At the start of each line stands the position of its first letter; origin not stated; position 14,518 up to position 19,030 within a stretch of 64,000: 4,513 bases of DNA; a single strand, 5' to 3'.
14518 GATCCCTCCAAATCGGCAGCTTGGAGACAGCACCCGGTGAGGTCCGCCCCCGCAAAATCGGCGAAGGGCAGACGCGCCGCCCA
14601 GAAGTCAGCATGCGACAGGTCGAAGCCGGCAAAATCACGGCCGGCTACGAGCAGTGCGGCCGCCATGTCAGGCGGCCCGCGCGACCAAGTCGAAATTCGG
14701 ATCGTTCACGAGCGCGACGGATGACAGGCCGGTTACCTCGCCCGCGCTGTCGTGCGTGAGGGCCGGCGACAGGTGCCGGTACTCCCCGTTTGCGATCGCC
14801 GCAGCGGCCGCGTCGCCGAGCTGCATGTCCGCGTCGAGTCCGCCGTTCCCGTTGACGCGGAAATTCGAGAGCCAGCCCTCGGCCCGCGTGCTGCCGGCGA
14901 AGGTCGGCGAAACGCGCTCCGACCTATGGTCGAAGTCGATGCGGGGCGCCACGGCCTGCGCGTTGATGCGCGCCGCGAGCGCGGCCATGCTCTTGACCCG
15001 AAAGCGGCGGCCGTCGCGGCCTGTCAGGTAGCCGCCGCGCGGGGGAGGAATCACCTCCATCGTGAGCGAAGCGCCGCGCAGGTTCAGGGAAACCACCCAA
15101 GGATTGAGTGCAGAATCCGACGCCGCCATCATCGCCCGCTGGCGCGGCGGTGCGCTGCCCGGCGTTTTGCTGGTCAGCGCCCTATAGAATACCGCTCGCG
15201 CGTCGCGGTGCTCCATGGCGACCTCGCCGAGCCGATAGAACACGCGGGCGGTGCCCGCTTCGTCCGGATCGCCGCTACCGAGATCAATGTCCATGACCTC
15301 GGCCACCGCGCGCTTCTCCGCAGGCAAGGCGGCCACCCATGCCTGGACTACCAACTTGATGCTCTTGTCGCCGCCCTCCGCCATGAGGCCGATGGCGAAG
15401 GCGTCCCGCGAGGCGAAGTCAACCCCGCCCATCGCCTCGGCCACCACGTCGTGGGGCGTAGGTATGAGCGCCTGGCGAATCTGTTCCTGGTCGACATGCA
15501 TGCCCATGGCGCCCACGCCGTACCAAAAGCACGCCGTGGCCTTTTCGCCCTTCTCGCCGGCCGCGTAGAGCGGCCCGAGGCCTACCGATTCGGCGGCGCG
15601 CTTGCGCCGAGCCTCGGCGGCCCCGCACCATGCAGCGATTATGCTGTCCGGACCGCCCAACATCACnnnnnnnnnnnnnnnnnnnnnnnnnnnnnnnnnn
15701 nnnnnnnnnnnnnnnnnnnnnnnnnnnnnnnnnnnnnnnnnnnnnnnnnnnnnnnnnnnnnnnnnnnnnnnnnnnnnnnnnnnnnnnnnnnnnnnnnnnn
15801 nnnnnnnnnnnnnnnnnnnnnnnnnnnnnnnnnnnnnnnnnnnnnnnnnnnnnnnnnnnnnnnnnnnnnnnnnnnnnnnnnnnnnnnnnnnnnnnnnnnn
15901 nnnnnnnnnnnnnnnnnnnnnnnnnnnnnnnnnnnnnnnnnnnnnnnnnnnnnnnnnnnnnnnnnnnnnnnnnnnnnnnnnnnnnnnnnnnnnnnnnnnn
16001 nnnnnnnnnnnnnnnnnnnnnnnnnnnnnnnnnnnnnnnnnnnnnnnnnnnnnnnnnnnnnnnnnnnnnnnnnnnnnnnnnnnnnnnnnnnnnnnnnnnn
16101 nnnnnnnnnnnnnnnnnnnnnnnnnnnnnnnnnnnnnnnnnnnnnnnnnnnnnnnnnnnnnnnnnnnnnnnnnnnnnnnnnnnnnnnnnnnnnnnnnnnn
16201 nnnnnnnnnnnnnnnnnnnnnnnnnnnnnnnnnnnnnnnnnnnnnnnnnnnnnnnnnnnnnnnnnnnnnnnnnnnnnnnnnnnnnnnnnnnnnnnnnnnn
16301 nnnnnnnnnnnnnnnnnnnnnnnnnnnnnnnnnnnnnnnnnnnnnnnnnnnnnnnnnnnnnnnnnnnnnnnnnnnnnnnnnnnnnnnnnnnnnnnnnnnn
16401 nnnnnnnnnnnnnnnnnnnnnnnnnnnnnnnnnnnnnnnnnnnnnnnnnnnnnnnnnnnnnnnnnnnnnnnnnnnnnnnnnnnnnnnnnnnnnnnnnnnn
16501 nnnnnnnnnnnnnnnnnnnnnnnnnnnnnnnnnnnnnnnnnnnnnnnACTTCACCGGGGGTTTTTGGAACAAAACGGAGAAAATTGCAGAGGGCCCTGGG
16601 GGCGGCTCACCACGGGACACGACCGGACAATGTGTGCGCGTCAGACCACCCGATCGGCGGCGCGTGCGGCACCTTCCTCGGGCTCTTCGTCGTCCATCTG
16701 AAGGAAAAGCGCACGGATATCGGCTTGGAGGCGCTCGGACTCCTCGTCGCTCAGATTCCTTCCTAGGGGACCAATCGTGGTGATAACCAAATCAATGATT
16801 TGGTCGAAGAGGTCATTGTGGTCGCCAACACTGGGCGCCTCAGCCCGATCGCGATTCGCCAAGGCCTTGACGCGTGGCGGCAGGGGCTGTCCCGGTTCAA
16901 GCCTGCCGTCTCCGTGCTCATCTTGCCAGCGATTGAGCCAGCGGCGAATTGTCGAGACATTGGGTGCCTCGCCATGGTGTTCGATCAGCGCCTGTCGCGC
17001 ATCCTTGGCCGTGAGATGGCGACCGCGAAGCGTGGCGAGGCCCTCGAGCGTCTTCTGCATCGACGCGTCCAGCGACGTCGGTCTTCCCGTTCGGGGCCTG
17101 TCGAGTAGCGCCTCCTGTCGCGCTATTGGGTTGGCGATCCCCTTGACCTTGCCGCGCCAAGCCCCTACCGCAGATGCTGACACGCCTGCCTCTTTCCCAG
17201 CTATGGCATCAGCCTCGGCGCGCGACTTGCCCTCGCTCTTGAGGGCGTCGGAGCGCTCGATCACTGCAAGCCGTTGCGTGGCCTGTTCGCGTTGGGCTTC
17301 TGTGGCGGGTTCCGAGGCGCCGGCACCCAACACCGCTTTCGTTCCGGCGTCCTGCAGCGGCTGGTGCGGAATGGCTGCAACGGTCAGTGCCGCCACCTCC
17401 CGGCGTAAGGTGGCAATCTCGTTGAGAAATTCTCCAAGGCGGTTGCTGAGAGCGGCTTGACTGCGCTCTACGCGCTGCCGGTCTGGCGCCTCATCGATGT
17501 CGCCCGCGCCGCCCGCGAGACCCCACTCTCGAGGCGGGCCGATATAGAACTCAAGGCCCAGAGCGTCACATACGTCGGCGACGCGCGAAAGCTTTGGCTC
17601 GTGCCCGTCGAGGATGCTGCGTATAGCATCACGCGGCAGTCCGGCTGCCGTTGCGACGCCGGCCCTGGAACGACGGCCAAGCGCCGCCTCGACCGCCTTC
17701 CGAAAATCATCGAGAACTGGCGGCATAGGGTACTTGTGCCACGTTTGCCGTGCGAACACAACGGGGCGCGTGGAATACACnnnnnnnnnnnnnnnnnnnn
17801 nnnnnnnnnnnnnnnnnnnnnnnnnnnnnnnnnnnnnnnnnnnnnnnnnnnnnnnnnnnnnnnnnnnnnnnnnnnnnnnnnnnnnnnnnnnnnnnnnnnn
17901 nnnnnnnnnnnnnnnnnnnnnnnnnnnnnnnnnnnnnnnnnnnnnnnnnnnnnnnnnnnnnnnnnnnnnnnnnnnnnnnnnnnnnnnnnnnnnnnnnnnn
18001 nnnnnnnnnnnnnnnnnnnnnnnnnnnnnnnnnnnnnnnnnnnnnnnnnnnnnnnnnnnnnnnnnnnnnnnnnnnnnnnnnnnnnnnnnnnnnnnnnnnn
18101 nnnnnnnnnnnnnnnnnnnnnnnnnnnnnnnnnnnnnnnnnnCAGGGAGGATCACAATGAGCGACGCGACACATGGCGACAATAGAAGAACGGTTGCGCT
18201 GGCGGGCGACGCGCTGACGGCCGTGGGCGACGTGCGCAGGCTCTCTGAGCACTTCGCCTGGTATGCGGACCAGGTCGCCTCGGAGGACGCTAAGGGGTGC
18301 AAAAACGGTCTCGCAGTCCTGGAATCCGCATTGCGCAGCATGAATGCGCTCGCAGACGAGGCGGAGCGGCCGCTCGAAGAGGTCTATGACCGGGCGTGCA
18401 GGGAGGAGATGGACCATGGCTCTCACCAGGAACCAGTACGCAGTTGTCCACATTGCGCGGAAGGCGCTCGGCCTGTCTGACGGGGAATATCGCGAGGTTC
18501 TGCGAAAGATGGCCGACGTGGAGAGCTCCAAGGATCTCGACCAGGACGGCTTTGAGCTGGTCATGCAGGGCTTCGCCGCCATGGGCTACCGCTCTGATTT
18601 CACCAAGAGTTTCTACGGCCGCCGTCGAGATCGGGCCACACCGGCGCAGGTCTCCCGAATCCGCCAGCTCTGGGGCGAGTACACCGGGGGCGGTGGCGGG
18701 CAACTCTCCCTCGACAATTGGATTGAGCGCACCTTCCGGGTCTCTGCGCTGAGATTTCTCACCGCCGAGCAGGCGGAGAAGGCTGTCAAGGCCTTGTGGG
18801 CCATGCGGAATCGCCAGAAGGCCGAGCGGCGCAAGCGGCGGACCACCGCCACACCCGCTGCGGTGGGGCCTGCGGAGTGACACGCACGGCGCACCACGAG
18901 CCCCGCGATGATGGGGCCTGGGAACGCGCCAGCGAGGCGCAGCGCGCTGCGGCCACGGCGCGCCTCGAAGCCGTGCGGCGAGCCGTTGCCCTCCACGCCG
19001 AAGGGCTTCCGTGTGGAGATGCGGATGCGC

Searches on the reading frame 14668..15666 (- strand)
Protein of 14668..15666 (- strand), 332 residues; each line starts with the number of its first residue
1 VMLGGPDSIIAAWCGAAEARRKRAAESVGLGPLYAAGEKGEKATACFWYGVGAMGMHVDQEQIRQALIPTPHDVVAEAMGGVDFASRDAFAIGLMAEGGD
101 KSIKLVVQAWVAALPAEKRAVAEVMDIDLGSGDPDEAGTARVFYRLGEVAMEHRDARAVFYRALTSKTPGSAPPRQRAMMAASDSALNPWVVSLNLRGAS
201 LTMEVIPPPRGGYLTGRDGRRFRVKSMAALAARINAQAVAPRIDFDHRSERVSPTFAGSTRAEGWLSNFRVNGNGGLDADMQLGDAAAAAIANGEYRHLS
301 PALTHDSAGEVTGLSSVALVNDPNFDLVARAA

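Call 5: search_protein_families(library=pfam, proteins=[window:14668-15666:-], max_evalue=0.01)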
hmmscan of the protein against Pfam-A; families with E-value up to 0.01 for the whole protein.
window:14668-15666:- (332 aa): 1 family
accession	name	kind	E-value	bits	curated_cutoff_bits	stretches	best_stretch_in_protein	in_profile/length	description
PF10123.14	Mu-like_Pro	-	3.3e-20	73.3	25.2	1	212-326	7-128/330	Mu-like prophage I protein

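Call 6: search_protein_families(library=phrogs, proteins=[window:14668-15666:-], max_evalue=0.01)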
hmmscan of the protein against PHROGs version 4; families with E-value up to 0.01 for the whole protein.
window:14668-15666:- (332 aa): 2 families
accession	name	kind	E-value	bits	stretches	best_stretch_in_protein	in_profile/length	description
phrog_328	-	head and packaging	8.4e-27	95.7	1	204-328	26-153/339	head maturation protease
phrog_13230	-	unknown function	0.00061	20.6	1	203-317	24-130/138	-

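Call 37: find_related_loci(query=window:14668-15666:-, collection=viral_contigs, flank=10000)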
Query window:14668-15666:- (332 aa) in viral_contigs; peptide patterns used: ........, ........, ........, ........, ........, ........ (x = any residue, [..] = any of these).
6 stretches matched a pattern, but none encodes a relative of the query by tblastn (E <= 1e-3).

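Call 56: find_homologous_proteins(query=window:14668-15666:-, max_evalue=0.001)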
Query window:14668-15666:- (332 aa): 43 proteins with E <= 0.001 among 8000 candidates.
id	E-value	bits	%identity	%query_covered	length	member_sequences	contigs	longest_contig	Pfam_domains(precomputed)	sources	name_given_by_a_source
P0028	3.6e-213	725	100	100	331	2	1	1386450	PF10123.15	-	-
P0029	1.1e-186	638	88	100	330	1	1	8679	PF10123.15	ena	-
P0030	6.3e-185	632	87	100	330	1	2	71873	PF10123.15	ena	-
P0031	3.4e-180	616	85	100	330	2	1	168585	PF10123.15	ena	-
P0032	2.5e-168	577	81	99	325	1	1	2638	PF10123.15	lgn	-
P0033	9.3e-166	569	81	100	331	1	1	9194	PF10123.15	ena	-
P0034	1.2e-159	549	75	100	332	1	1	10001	PF10123.15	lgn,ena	-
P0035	2.0e-150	518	73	100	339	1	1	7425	PF10123.15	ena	-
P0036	4.9e-128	445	67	100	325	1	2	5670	PF10123.15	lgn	-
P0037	1.4e-120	420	64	100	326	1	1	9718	PF10123.15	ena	-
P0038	2.1e-102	361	61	97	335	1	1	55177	PF10123.15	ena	-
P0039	2.5e-102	360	57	99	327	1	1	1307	PF10123.15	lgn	-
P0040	6.5e-96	339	56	100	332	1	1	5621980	PF10123.15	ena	-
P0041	2.0e-82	295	53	97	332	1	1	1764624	PF10123.15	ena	-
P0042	6.3e-77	277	51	96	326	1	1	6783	PF10123.15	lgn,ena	-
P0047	6.9e-47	178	62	43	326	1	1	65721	PF10123.15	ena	-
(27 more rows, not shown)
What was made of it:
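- The source contig is 1.39 Mb long (call 56).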

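Call 58: find_encoding_contigs(protein=P0047, flank=10000, max_places=1)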
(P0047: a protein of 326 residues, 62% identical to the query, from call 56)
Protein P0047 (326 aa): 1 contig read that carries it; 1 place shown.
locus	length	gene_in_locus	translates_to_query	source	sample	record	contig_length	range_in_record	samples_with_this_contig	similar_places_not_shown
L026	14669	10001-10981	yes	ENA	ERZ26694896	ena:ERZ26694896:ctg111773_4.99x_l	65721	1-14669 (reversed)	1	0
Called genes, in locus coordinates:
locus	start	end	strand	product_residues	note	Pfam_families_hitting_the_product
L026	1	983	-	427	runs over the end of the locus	PF13599:Pentapeptide_4, PF13576:Pentapeptide_3 (weak), PF00805:Pentapeptide (weak)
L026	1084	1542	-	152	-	-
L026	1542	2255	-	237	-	-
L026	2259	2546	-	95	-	-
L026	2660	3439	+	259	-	-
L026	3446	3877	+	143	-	PF18925:DUF5675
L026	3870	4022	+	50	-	-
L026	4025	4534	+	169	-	-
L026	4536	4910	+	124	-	-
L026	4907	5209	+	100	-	-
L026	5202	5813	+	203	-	PF11985:Phage_Mu_Gp27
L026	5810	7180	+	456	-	PF03237:Terminase_6N, PF17289:Terminase_6C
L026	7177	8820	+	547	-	PF06074:Portal_Mu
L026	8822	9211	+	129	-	-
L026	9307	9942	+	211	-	-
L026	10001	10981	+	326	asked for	PF10123:Mu-like_Pro_N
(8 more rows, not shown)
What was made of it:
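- The same contig also carries head genes (call 58).
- Tried and rejected: The head genes lie on the divergent arm of the same contig (call 58).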

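Call 59: find_encoding_contigs(protein=P0041, flank=10000, max_places=1)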
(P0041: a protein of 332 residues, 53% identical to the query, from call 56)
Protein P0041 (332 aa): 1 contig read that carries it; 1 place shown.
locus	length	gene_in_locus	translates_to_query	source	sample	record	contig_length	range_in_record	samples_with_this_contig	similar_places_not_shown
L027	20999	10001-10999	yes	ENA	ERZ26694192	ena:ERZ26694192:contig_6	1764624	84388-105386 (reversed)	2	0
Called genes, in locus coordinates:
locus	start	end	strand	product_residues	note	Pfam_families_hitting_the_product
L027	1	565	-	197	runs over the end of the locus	PF07352:Phage_Mu_Gam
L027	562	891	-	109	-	-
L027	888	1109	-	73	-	-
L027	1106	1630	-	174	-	-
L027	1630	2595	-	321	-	PF13401:AAA_22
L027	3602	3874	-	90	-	-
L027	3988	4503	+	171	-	-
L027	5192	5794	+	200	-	-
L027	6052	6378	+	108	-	-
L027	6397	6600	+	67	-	-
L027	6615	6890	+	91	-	-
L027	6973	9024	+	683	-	PF13551:HTH_29 (weak)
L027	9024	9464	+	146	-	PF06252:GemA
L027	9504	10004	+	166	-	-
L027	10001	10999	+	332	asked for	PF10123:Mu-like_Pro_N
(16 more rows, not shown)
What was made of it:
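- On Phage satellite: A fusion-type and an ordinary I protease both occur on the 1.76-Mb contig (calls 56, 59).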

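Call 67: search_protein_families(library=padloc, proteins=[window:14668-15666:-], max_evalue=0.01)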
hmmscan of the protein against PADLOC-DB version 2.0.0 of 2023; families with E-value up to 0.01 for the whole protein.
window:14668-15666:- (332 aa): 0 families

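Call 68: search_protein_families(library=ncbifam, proteins=[window:14668-15666:-], max_evalue=0.001)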
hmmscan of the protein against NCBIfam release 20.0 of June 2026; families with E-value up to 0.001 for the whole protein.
window:14668-15666:- (332 aa): 0 families

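Call 72: find_encoding_contigs(protein=P0031, flank=10000, max_places=1)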
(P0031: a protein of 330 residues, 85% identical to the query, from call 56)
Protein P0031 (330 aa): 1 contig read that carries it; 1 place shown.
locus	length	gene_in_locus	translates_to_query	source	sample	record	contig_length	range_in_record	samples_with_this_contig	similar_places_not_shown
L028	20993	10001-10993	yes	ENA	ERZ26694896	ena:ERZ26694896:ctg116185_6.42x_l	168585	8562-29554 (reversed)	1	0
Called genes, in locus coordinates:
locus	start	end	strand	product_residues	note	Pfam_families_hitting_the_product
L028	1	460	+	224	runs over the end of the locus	PF09299:Mu-transpos_C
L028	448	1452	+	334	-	PF05621:TniB (faint), PF13604:AAA_30 (weak), PF13401:AAA_22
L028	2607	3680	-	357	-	PF07508:Recombinase (faint)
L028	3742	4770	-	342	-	PF13604:AAA_30 (faint), PF05621:TniB (faint), PF13401:AAA_22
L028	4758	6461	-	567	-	PF13683:rve_3 (faint), PF00665:rve (weak), PF09299:Mu-transpos_C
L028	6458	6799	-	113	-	PF08299:Bac_DnaA_C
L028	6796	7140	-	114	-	PF06252:GemA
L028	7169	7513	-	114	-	-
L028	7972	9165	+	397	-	PF13565:HTH_32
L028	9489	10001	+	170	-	-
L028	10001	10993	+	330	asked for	PF10123:Mu-like_Pro_N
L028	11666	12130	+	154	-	-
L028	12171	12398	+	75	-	-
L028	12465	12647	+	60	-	-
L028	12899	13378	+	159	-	-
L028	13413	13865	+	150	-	-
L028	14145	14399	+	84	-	-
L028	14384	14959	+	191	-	PF00005:ABC_tran, PF08352:oligo_HPY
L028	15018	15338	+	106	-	-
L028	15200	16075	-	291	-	PF00528:BPD_transp_1 (weak)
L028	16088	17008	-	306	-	PF00528:BPD_transp_1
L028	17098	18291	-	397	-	PF10518:TAT_signal (weak)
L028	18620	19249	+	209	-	-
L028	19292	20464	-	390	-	PF02771:Acyl-CoA_dh_N (weak), PF00441:Acyl-CoA_dh_1 (faint), PF08028:Acyl-CoA_dh_2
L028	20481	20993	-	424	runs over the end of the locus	PF01979:Amidohydro_1, PF07969:Amidohydro_3 (weak)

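Call 73: find_encoding_contigs(protein=P0038, flank=10000, max_places=1)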
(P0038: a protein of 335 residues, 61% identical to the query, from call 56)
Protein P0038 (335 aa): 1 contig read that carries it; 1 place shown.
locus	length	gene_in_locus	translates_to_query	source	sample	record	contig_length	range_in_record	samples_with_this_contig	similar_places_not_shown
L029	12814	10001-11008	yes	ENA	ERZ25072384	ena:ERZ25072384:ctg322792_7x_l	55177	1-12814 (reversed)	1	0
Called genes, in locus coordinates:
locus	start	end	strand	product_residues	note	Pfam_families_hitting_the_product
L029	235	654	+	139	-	PF20586:DUF6788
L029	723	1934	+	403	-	-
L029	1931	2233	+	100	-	-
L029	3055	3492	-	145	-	-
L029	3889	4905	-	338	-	-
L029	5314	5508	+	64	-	-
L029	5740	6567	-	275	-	-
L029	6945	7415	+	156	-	-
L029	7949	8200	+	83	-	-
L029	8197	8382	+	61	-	-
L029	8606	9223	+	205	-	-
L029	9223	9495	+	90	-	-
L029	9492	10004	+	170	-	-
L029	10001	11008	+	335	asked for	PF10123:Mu-like_Pro_N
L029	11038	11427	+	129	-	PF10109:Phage_TAC_7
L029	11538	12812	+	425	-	?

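Call 82: predict_structure(alignment_id=A5)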
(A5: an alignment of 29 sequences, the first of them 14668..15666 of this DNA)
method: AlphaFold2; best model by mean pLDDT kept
length: 332 residues; sequences in the alignment: 29
mean_pLDDT: 74.1   pTM: 0.45
mean pLDDT of the five models: 74.1, 72.8, 72.2, 69.9, 65.0
residues with pLDDT >= 90: 85; 70-90: 150; 50-70: 40; < 50: 57
segments of 3 or more residues with pLDDT < 50: 1-3, 79-100, 169-199
pLDDT, mean of each block of 10 residues (from residue 1): 64 78 86 76 81 76 84 54 31 35 67 79 80 77 74 64 60 36 32 35 91 93 96 95 91 80 91 91 87 87 95 94 86 54
secondary structure, 60 per line:
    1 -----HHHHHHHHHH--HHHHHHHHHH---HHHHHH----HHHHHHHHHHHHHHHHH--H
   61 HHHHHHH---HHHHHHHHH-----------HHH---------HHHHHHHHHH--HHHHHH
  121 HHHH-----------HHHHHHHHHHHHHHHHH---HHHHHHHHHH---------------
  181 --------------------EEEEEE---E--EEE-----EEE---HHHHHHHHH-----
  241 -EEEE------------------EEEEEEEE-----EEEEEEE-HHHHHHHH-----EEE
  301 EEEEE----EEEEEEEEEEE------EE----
elements in order: H6-15 H18-27 H31-36 H41-57 H60-67 H71-79 H103-112 H115-124 H136-152 H156-165 E201-206 E213-215 E221-223 H227-235 E242-245 E264-271 E277-283 H285-292 E298-305 E310-320

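Call 85: fold_search(model_id=the predicted structure, library=pdb)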
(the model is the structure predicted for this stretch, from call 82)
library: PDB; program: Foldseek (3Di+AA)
matches with E <= 10: 212; with E <= 0.001: 0
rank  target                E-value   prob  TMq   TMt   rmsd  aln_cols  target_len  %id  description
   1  6zy2_K                1.0e-02  0.77  0.16  0.30  14.9       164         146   11  Cryo-EM structure of apo MlaFEDB (released 2020-11-25)
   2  7see_A                1.7e-02  0.97  0.19  0.10   7.7       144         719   12  Structure of E. coli LetB delta (Ring6) mutant, Ring1 in the closed state (Model 1) (released 2022-02-09)
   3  6v0c_A                2.1e-02  0.94  0.18  0.08   7.1       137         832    9  Lipophilic Envelope-spanning Tunnel B (LetB), Model 1 (released 2020-05-06)
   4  9n8w_D                2.6e-02  0.97  0.19  0.08   6.8       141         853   13  Intermembrane lipid transport complex LetAB from Escherichia coli (Crosslinked, Composite model corresponding to Map 1 (released 2025-07-16)
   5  9n8w_G                2.6e-02  0.97  0.19  0.08   6.8       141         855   13  Intermembrane lipid transport complex LetAB from Escherichia coli (Crosslinked, Composite model corresponding to Map 1 (released 2025-07-16)
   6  9n8w_B                2.6e-02  0.97  0.19  0.08   6.8       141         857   13  Intermembrane lipid transport complex LetAB from Escherichia coli (Crosslinked, Composite model corresponding to Map 1 (released 2025-07-16)
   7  1at3_A                3.2e-02  0.99  0.24  0.35   4.6       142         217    9  HERPES SIMPLEX VIRUS TYPE II PROTEASE (released 1998-10-14)
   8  5v5e_B                3.2e-02  0.85  0.20  0.33   6.9       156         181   12  Room temperature (280K) crystal structure of Kaposi's sarcoma-associated herpesvirus protease in complex with alloster (released 2017-04-12)
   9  1nju_B                3.4e-02  0.97  0.23  0.31   6.1       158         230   13  Complex structure of HCMV Protease and a peptidomimetic inhibitor (released 2003-02-11)
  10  6v0g_A                3.4e-02  0.91  0.19  0.19   7.9       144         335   12  Lipophilic Envelope-spanning Tunnel B (LetB), Model 5 (released 2020-05-06)
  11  6zy3_K                3.4e-02  0.84  0.17  0.32   5.8       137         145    7  Cryo-EM structure of MlaFEDB in complex with phospholipid (released 2020-11-25)
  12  1nju_C                3.8e-02  0.95  0.21  0.30   7.3       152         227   13  Complex structure of HCMV Protease and a peptidomimetic inhibitor (released 2003-02-11)
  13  7sef_A                3.8e-02  0.91  0.19  0.17   7.6       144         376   12  Structure of E. coli LetB delta (Ring6) mutant, Ring 1 in the open state (Model 2, Rings 1-3 only) (released 2022-02-09)
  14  6zy4_D                3.8e-02  0.66  0.15  0.36   7.2       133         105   10  Cryo-EM structure of MlaFEDB in complex with ADP (released 2020-11-25)
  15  6zy3_A                4.1e-02  0.63  0.15  0.29   8.2       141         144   10  Cryo-EM structure of MlaFEDB in complex with phospholipid (released 2020-11-25)
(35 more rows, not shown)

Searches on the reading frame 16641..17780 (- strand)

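Call 8: search_protein_families(library=pfam, proteins=[window:16641-17780:-], max_evalue=0.001)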
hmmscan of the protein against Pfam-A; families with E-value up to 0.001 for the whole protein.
window:16641-17780:- (379 aa): 1 family
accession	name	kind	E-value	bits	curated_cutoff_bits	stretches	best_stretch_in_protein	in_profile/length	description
PF13565.12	HTH_32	-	2.8e-07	31.4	33.7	1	223-282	15-73/73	Homeodomain-like domain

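Call 50: search_protein_families(library=phrogs, proteins=[window:16641-17780:-], max_evalue=0.01)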
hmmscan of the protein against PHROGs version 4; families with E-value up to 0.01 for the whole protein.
window:16641-17780:- (379 aa): 1 family
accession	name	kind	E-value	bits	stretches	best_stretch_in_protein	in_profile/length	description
phrog_310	-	integration and excision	3.4e-08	33.8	1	153-288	93-245/696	transposase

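Call 67: search_protein_families(library=padloc, proteins=[window:16641-17780:-], max_evalue=0.01)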
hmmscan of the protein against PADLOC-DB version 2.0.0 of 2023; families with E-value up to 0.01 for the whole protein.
window:16641-17780:- (379 aa): 0 families

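Call 68: search_protein_families(library=ncbifam, proteins=[window:16641-17780:-], max_evalue=0.001)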
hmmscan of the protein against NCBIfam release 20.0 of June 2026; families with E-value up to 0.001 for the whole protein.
window:16641-17780:- (379 aa): 1 family
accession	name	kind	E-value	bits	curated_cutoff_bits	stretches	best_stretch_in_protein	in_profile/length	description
NF033545.0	transpos_IS630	equivalog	0.00023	20.7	100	1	179-285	7-108/299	IS630 family transposase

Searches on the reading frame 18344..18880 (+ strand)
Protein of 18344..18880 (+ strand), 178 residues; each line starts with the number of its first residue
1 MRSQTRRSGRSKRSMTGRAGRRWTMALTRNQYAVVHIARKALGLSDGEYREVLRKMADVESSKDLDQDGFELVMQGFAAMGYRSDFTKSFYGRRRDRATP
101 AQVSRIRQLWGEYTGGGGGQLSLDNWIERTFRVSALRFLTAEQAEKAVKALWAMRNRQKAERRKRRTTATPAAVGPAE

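Call 49: search_protein_families(library=pfam, proteins=[window:18344-18880:+], max_evalue=0.01)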
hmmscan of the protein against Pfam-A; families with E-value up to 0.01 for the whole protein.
window:18344-18880:+ (178 aa): 1 family
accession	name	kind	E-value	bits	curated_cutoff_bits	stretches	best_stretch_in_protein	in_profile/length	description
PF06252.17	GemA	-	9.7e-20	72.1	27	1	44-157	1-119/119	Bacteriophage Mu, GemA protein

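Call 50: search_protein_families(library=phrogs, proteins=[window:18344-18880:+], max_evalue=0.01)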
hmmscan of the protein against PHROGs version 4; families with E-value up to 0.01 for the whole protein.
window:18344-18880:+ (178 aa): 2 families
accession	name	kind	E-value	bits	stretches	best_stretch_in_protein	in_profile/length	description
phrog_286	-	unknown function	1.1e-25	91.8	1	25-168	6-155/186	-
phrog_8067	-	unknown function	5e-05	24.2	1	34-82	9-57/65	-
